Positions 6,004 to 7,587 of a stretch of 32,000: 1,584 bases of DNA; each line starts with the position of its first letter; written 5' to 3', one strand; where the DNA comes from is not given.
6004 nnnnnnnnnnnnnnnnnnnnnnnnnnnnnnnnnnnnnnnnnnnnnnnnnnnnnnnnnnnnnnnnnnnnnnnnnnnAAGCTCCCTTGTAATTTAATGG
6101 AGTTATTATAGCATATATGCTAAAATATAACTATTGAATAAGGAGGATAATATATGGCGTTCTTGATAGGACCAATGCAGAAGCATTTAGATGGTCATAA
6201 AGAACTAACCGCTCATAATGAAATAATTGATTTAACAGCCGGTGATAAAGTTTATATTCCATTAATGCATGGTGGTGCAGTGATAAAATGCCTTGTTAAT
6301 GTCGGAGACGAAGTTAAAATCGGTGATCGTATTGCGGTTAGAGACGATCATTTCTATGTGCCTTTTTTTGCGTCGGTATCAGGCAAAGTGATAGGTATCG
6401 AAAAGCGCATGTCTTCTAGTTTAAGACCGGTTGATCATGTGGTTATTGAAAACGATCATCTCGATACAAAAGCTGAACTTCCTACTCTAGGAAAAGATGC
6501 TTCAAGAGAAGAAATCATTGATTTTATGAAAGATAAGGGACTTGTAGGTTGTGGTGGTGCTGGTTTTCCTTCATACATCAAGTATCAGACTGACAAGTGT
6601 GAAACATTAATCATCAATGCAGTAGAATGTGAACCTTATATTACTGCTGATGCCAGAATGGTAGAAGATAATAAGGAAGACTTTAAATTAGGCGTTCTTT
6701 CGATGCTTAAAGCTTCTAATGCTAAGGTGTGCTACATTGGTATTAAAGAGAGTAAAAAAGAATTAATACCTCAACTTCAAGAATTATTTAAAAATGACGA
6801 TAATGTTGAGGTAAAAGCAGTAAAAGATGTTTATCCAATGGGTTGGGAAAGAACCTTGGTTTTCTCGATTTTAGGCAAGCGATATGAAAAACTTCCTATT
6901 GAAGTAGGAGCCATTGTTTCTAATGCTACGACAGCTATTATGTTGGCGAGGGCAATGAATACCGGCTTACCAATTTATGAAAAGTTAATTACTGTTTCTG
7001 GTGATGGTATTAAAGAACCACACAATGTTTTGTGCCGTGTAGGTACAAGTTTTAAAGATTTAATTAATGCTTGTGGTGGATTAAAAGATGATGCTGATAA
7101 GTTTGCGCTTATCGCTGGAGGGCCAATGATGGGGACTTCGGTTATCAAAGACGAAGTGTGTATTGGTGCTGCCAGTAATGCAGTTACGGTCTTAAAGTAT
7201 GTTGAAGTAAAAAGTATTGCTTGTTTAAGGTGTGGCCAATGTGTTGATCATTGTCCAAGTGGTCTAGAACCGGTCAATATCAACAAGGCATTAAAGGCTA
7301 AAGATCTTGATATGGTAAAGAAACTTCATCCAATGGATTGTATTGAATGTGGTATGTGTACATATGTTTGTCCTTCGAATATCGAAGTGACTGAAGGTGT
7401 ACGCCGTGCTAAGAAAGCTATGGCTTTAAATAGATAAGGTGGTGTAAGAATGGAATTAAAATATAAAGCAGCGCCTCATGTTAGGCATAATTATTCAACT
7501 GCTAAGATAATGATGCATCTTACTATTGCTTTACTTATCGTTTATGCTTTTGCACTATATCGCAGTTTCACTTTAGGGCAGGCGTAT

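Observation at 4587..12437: Atypical Rnf locus: NADH side intact, ferredoxin side missing, extra outside flavin sites. Candidate Rnf variant for extracytoplasmic electron transfer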

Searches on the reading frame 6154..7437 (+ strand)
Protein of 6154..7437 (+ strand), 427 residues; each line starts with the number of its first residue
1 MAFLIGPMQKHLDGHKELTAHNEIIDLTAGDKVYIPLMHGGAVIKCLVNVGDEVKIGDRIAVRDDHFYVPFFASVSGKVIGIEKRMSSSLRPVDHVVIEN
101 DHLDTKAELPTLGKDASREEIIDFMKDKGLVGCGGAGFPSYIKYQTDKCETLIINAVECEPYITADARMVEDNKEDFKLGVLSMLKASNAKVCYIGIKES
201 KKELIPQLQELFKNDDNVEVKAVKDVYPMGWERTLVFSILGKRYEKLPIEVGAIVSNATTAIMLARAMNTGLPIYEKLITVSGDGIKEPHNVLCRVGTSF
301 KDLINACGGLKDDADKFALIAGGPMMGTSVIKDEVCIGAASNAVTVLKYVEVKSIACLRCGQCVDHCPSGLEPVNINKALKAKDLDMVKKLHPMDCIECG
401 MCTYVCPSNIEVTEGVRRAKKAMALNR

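Call 3: search_protein_families(library=pfam, proteins=[window:6154-7437:+], max_evalue=0.01)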
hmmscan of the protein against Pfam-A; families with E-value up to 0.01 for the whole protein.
window:6154-7437:+ (427 aa): 19 families
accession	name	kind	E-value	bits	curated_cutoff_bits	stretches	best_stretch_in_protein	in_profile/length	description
PF01512.22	Complex1_51K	-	7.3e-35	120.5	31.2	1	126-263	2-147/150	Nuo51 FMN-binding domain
PF13375.12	RnfC_N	-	4.6e-18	65.6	25.6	1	11-102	8-100/101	RnfC Barrel sandwich hybrid domain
PF10531.15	SLBB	-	4.7e-12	46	27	1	279-328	2-54/55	SLBB domain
PF13237.11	Fer4_10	-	4.4e-09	36.6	25.5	1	354-407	6-53/53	4Fe-4S dicluster domain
PF12838.12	Fer4_7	-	1e-08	35.9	27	2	357-410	2-52/52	4Fe-4S dicluster domain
PF13183.11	Fer4_8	-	1.7e-07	32.1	27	1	356-410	4-68/68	4Fe-4S dicluster domain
PF13187.11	Fer4_9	-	1.7e-07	31.6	27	2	356-409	1-50/52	4Fe-4S dicluster domain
PF13534.11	Fer4_17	-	5.3e-07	30.5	22.2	1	356-410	1-60/61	4Fe-4S dicluster domain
PF00037.32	Fer4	-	2.8e-06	27.3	21.1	2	392-409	4-21/24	4Fe-4S binding domain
PF12797.12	Fer4_2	-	3.6e-06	27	24.5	2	394-408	8-22/22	4Fe-4S binding domain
PF13746.11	Fer4_18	-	1.6e-05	25.5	27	1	381-417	46-82/114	4Fe-4S dicluster domain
PF12798.12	Fer4_3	-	3.9e-05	24.6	27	0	396-410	1-15/15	4Fe-4S binding domain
PF12800.12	Fer4_4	-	4.1e-05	24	24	0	394-407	2-15/17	4Fe-4S binding domain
PF12837.12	Fer4_6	-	8e-05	22.9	25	0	356-370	8-22/24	4Fe-4S binding domain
PF14697.11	Fer4_21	-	0.00012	22.6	35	1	352-408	3-53/59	4Fe-4S dicluster domain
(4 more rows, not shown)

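Call 4: search_protein_families(library=ncbifam, proteins=[window:6154-7437:+], max_evalue=0.01)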
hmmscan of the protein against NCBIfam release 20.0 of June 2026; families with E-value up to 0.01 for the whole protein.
window:6154-7437:+ (427 aa): 38 families (the best 25 are shown)
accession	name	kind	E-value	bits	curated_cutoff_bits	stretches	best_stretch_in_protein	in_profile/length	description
TIGR01945.1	rnfC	subfamily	6.6e-108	361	245.95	1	11-423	9-431/435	RnfABCDGE type electron transport complex subunit C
NF003454.1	PRK05035.1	equivalog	5e-92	309.2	345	1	11-423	11-435/556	electron transport complex subunit RsxC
TIGR04481.1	PR_assoc_PrdC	equivalog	1.6e-53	182.1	490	1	38-360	7-320/425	proline reductase-associated electron transfer protein PrdC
NF041837.1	rnfC_Methano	equivalog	1.2e-52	179.2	650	2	216-424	217-427/438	Rnf electron transport complex subunit RnfC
NF003761.0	PRK05352.1-4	equivalog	2.4e-31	108.9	450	2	41-347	41-328/449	Na(+)-translocating NADH-quinone reductase subunit A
TIGR01936.1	nqrA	equivalog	6.8e-22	77.9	321.05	1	43-350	40-328/446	NADH:ubiquinone reductase (Na(+)-transporting) subunit A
NF003759.0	PRK05352.1-2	equivalog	8.6e-18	64.2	505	1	47-350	44-330/447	Na(+)-translocating NADH-quinone reductase subunit A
TIGR01959.1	nuoF_fam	equivalog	1.2e-13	50.2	558.65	2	115-204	32-126/410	NADH-quinone oxidoreductase subunit NuoF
NF010120.0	PRK13596.1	equivalog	1.4e-11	43.6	389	1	115-200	37-128/433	NADH-quinone oxidoreductase subunit NuoF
NF003762.0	PRK05352.1-5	equivalog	6.7e-06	25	819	1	48-348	45-325/444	Na(+)-translocating NADH-quinone reductase subunit A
NF040864.1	HgcB_ferredoxin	equivalog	7.2e-06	25.8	99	1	350-421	9-72/93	mercury methylation ferredoxin HgcB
TIGR00314.1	cdhA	equivalog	1.9e-05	22.7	781.3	1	355-424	399-467/784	CO dehydrogenase/acetyl-CoA synthase complex subunit alpha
NF042909.1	FMH_DH_FwdF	exception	6.1e-05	22.3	375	1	350-410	252-310/336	tungsten-dependent formylmethanofuran dehydrogenase subunit FwdF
NF008436.0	PRK11278.1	equivalog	7.2e-05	21.8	749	1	115-199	45-135/448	NADH-quinone oxidoreductase subunit NuoF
TIGR02512.1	FeFe_hydrog_A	subfamily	0.00016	20.7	405.95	1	353-419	5-76/375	[FeFe] hydrogenase, group A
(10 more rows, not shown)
